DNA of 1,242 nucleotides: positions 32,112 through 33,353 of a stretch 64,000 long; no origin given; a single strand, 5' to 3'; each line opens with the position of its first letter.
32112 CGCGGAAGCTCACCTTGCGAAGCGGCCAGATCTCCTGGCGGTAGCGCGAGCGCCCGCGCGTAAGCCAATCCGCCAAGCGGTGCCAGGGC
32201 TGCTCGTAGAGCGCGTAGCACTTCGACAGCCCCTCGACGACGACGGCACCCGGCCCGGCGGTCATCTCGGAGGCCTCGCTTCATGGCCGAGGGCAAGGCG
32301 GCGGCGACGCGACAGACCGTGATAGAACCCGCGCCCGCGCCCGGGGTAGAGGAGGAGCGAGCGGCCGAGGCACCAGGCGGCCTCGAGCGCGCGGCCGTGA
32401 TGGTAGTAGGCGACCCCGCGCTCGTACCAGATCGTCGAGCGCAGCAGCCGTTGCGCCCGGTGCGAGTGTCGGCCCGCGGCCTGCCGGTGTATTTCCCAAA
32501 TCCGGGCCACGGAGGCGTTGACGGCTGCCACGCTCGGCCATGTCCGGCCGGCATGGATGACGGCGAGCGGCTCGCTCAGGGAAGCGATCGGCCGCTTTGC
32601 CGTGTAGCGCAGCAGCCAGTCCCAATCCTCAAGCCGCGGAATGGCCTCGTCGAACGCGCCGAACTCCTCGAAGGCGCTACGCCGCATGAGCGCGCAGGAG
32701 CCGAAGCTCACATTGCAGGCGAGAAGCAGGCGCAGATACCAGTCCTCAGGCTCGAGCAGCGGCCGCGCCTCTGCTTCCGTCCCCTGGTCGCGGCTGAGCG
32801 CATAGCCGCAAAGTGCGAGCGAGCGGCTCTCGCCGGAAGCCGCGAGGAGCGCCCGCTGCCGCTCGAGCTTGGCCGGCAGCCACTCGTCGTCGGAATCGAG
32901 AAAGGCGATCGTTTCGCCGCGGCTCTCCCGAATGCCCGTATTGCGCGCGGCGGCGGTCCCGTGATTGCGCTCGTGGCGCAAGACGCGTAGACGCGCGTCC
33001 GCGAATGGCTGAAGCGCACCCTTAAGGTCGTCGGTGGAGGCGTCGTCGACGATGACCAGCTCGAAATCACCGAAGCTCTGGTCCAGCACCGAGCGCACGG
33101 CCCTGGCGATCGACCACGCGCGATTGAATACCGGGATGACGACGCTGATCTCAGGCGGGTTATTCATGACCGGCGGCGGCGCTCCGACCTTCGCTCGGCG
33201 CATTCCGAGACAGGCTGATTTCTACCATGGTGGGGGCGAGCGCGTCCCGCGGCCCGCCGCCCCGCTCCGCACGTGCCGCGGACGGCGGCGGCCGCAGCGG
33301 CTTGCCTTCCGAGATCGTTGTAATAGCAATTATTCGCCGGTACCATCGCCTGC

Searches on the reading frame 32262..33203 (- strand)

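Call 43: search_protein_families(library=pfam, proteins=[window:32262-33203:-], max_evalue=0.001)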
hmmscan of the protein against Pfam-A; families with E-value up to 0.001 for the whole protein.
window:32262-33203:- (313 aa): 3 families
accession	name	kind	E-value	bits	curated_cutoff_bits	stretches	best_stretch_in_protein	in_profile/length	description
PF00535.33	Glycos_transf_2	-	8.5e-34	117.3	23.3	1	20-181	1-167/168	Glycosyl transferase family 2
PF10111.15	Glyco_tranf_2_2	-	8e-18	65.3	27.3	1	20-204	1-203/276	Glycosyltransferase like family 2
PF13641.12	Glyco_tranf_2_3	-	4.5e-11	43.6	27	1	17-199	2-193/230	Glycosyltransferase like family 2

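Call 86: search_protein_families(library=ncbifam, proteins=[window:32262-33203:-], max_evalue=0.00001)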
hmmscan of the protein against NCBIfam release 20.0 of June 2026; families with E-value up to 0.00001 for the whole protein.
window:32262-33203:- (313 aa): 19 families
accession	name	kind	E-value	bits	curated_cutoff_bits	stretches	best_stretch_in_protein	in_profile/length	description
NF047683.1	TeichurnBiosyTuaG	equivalog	1.4e-29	103.5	400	1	13-143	2-132/252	teichuronic acid biosynthesis protein TuaG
TIGR03965.1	mycofact_glyco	equivalog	6.1e-29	101.2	280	1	13-115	70-174/467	mycofactocin biosynthesis glycosyltransferase MftF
NF041875.1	EPS_EpsD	equivalog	1.1e-21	77.6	370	1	19-130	1-112/325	exopolysaccharide biosynthesis glycosyltransferase EpsD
NF053739.1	GlytfEpsEBac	equivalog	4e-19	68.6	450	1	17-203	1-188/265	glycosyltransferase EpsE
NF007453.0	PRK10018.1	equivalog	6e-19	68.8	382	1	13-120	2-111/280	colanic acid biosynthesis glycosyltransferase WcaA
TIGR04017.1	WcaA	equivalog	7e-19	68.5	495.75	1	15-199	3-187/279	colanic acid biosynthesis glycosyltransferase WcaA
NF007482.0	PRK10073.1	equivalog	8.7e-19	67.7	423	1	13-115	2-105/334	glycosyltransferase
NF050050.1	ProtGlycPglI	equivalog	5.8e-17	62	500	1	17-114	2-102/306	GalNAc(5)-diNAcBac-PP-undecaprenol beta-1,3-glucosyltransferase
TIGR04283.1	glyco_like_mftF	equivalog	9.4e-16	58.1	182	1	19-248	1-215/221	TIGR04283 family arsenosugar biosynthesis glycosyltransferase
TIGR03937.1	PgaC_IcaA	equivalog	5.3e-15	55.3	422.3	1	11-105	39-135/407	poly-beta-1,6-N-acetyl-D-glucosamine synthase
NF041394.1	GtaseAglG_Halo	equivalog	1.2e-11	44.4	440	1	19-157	3-137/304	glucosyl-dolichyl phosphate glucuronosyltransferase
NF050819.1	PolSacchBiosHfsG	equivalog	6.3e-11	42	500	1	16-255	11-260/302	polysaccharide biosynthesis protein HfsG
NF038299.1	EPS_HpsN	equivalog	2.1e-10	40.1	425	1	17-107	1-93/317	hormogonium polysaccharide biosynthesis glycosyltransferase HpsN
NF038302.1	EPS_HpsE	equivalog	6.4e-09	35.2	300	1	18-106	2-97/307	hormogonium polysaccharide biosynthesis glycosyltransferase HpsE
TIGR04242.1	nodulat_NodC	equivalog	1.7e-08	33.8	550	1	13-106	44-142/395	chitooligosaccharide synthase NodC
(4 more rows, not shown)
